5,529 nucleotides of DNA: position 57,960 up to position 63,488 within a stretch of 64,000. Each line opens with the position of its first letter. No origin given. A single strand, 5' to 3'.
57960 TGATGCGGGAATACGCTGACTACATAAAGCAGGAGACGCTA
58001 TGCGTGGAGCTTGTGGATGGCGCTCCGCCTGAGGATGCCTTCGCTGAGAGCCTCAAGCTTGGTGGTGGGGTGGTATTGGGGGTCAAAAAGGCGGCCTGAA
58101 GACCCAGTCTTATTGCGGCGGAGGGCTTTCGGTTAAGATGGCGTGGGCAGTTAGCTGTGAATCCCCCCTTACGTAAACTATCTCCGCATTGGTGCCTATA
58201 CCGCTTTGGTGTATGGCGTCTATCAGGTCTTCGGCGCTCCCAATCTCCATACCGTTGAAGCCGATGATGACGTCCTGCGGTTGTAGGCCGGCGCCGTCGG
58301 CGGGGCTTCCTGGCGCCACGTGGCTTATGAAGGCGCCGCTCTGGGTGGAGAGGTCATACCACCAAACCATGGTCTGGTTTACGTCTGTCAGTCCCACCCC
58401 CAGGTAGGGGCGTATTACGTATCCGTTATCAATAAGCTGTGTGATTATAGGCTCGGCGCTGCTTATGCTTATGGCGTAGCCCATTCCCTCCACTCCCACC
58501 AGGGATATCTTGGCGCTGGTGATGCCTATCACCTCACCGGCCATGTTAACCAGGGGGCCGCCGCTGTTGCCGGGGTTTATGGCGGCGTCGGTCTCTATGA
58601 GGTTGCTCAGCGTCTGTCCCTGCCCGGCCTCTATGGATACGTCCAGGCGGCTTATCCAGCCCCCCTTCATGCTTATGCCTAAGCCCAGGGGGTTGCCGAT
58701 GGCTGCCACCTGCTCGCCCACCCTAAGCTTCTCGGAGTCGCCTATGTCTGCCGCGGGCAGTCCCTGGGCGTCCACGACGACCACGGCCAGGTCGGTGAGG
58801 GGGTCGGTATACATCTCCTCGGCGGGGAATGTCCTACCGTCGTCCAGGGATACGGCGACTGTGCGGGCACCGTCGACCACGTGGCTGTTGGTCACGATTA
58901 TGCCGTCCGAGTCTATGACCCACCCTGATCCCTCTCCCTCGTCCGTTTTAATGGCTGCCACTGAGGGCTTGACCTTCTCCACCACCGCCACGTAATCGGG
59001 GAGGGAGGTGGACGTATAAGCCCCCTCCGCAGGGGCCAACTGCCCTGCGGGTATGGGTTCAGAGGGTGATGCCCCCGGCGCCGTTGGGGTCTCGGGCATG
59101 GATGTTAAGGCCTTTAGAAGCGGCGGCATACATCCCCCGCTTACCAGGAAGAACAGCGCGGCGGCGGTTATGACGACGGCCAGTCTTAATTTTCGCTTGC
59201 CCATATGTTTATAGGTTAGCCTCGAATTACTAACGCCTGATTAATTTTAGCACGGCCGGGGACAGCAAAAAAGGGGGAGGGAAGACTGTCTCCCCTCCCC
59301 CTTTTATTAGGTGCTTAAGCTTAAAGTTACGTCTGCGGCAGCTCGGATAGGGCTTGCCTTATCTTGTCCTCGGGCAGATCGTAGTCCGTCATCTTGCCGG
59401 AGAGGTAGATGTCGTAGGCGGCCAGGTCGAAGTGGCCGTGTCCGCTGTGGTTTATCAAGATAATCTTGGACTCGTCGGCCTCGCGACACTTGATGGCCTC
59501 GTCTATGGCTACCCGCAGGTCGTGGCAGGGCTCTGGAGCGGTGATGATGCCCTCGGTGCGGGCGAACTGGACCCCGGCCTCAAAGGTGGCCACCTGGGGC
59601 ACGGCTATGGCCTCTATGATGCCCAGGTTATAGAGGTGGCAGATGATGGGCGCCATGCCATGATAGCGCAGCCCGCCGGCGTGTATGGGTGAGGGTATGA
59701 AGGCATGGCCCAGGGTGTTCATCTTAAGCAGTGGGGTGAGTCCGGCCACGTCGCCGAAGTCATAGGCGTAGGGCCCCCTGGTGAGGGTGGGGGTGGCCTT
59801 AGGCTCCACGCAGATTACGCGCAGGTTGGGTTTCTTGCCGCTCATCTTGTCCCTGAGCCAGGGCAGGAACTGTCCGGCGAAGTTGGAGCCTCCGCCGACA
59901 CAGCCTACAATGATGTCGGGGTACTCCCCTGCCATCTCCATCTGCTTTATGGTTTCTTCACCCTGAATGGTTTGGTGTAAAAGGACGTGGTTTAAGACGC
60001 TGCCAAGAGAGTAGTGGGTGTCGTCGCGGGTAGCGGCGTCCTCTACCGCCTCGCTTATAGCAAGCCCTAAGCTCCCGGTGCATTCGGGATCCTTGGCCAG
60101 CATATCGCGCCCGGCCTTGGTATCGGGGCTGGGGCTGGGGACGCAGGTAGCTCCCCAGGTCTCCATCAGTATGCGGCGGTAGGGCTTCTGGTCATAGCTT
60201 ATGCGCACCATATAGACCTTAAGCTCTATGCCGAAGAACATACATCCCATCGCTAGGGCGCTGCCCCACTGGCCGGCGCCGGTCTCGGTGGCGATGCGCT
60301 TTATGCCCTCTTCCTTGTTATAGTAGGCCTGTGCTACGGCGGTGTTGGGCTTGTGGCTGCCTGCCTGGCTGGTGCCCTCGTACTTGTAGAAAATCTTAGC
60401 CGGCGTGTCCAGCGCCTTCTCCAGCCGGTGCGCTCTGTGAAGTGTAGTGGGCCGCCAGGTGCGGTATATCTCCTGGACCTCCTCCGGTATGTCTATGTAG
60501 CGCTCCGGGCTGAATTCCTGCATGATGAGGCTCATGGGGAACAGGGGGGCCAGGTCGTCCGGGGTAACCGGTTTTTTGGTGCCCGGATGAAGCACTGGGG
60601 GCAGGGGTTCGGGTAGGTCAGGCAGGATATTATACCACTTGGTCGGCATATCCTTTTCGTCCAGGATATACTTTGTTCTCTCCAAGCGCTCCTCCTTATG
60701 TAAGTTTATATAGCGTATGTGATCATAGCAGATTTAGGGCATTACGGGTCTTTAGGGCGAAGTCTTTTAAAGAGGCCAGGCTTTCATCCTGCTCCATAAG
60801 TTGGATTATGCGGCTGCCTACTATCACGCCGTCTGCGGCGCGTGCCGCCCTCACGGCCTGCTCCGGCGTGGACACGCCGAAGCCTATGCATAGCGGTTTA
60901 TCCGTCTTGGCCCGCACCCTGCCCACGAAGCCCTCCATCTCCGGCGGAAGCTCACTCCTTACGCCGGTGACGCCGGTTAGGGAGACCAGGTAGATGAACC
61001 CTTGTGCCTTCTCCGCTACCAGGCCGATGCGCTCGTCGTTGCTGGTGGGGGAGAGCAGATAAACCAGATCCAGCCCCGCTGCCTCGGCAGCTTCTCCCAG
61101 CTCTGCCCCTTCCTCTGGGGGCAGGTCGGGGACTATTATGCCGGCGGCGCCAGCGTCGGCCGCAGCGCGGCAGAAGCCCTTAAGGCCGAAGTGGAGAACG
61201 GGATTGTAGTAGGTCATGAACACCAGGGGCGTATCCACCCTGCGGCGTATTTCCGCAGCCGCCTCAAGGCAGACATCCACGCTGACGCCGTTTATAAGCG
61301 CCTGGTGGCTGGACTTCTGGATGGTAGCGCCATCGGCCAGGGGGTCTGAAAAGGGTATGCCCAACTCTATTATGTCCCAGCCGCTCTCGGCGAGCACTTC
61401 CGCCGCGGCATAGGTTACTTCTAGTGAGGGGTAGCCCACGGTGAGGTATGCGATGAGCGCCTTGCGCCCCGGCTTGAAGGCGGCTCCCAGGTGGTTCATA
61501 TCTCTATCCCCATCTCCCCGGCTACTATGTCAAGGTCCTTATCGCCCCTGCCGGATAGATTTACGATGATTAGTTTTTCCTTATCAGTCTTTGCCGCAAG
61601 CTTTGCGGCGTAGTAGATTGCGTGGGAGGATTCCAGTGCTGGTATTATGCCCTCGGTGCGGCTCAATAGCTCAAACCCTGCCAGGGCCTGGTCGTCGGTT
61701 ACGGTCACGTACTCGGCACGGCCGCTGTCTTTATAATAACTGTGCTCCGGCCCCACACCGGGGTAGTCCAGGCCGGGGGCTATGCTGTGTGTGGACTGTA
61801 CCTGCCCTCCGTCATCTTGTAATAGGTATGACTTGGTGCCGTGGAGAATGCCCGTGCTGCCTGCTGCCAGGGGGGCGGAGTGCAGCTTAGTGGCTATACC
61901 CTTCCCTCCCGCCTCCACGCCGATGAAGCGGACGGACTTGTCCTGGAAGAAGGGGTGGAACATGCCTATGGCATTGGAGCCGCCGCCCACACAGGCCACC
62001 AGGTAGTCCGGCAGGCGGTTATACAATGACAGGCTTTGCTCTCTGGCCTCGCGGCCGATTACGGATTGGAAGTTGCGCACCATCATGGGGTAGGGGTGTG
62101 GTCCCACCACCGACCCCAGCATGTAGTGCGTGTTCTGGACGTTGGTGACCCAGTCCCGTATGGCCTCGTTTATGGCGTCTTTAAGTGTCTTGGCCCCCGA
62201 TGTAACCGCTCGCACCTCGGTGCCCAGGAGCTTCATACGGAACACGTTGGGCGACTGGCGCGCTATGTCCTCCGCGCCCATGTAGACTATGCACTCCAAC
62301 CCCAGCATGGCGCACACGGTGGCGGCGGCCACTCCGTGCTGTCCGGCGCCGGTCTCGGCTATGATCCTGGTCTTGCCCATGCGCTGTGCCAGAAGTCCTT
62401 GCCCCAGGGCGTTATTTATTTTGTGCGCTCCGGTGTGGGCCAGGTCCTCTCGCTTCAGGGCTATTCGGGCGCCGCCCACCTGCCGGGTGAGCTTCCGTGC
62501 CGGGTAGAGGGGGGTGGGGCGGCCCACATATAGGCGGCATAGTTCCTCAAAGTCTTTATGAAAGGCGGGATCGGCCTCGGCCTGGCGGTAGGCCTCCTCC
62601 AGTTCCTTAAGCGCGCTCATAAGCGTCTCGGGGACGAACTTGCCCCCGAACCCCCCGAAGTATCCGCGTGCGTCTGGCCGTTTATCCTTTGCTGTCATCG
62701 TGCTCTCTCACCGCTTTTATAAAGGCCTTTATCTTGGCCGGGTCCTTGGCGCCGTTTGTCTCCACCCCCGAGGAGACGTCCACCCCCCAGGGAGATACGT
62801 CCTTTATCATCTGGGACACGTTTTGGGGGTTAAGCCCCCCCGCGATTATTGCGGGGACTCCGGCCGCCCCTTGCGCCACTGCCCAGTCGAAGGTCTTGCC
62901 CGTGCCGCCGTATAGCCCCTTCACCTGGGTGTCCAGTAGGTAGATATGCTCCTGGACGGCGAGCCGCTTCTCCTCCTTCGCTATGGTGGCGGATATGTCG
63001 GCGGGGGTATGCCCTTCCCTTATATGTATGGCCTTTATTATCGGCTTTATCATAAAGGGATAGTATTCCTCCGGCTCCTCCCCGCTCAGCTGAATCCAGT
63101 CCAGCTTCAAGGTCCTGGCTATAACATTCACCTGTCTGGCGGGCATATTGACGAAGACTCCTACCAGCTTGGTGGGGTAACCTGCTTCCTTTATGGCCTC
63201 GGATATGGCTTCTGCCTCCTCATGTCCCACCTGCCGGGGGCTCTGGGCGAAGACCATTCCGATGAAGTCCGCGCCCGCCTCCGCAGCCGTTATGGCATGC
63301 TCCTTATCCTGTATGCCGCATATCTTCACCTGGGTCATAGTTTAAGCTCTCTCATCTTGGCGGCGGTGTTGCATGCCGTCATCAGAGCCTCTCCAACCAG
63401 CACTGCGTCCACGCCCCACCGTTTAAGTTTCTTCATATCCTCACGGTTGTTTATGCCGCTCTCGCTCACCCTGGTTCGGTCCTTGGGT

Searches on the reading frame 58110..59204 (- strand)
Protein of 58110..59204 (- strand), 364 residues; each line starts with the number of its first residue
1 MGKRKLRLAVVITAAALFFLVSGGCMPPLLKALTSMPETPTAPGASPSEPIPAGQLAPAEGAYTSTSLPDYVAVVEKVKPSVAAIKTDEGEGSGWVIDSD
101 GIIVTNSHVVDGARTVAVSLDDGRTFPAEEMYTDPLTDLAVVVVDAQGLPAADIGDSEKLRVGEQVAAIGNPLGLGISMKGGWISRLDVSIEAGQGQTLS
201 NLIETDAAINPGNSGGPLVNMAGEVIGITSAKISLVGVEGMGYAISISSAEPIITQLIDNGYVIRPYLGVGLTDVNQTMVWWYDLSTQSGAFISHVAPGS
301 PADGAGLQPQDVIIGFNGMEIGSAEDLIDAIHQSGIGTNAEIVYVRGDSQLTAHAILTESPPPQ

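Call 65: search_protein_families(library=pfam, proteins=[window:58110-59204:-], max_evalue=0.000001)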
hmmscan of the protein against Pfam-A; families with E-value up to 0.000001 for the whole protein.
window:58110-59204:- (364 aa): 5 families
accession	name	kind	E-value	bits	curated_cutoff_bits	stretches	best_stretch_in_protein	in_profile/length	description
PF13365.12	Trypsin_2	-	2.6e-34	119.5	27.6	1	92-228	1-144/144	Trypsin-like peptidase domain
PF00089.32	Trypsin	-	6.7e-14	52.7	20.6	1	81-250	14-216/220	Trypsin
PF13180.12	PDZ_2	-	5.3e-13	49.5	27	1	266-354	1-77/80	PDZ domain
PF17820.7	PDZ_6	-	2e-10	40.7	27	1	293-343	2-51/54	PDZ domain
PF00595.29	PDZ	-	2.4e-07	31.5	23.2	0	279-324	23-60/81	PDZ domain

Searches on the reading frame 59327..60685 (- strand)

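Call 65: search_protein_families(library=pfam, proteins=[window:59327-60685:-], max_evalue=0.000001)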
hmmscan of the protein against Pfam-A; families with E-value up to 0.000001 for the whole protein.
window:59327-60685:- (452 aa): 1 family
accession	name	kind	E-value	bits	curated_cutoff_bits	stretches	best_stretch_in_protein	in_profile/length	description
PF00291.31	PALP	-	7.3e-32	111.3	35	1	76-415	4-295/295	Pyridoxal-phosphate dependent enzyme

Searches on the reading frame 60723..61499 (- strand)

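Call 65: search_protein_families(library=pfam, proteins=[window:60723-61499:-], max_evalue=0.000001)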
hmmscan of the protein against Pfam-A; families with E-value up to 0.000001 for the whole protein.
window:60723-61499:- (258 aa): 1 family
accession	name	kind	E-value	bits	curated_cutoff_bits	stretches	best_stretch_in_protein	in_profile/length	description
PF00290.26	Trp_syntA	-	8.5e-81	271.1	27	1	9-239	6-237/259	Tryptophan synthase alpha chain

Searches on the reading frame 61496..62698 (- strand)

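Call 65: search_protein_families(library=pfam, proteins=[window:61496-62698:-], max_evalue=0.000001)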
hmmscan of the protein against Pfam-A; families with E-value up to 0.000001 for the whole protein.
window:61496-62698:- (400 aa): 1 family
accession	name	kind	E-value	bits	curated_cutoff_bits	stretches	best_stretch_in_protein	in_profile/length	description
PF00291.31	PALP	-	3.2e-42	145.3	35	1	59-383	5-295/295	Pyridoxal-phosphate dependent enzyme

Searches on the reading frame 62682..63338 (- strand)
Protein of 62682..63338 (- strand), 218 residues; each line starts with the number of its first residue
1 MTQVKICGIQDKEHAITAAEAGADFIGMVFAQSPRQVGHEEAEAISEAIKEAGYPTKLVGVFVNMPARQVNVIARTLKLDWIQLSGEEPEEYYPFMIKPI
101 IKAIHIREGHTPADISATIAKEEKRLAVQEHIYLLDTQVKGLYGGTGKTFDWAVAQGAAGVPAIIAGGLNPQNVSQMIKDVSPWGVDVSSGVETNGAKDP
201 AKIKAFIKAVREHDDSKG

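Call 65: search_protein_families(library=pfam, proteins=[window:62682-63338:-], max_evalue=0.000001)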
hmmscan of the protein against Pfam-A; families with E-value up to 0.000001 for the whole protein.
window:62682-63338:- (218 aa): 1 family
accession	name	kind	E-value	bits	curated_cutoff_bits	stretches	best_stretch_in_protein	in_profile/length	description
PF00697.28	PRAI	-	6.2e-46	157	22.7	1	4-208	1-192/193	N-(5'phosphoribosyl)anthranilate (PRA) isomerase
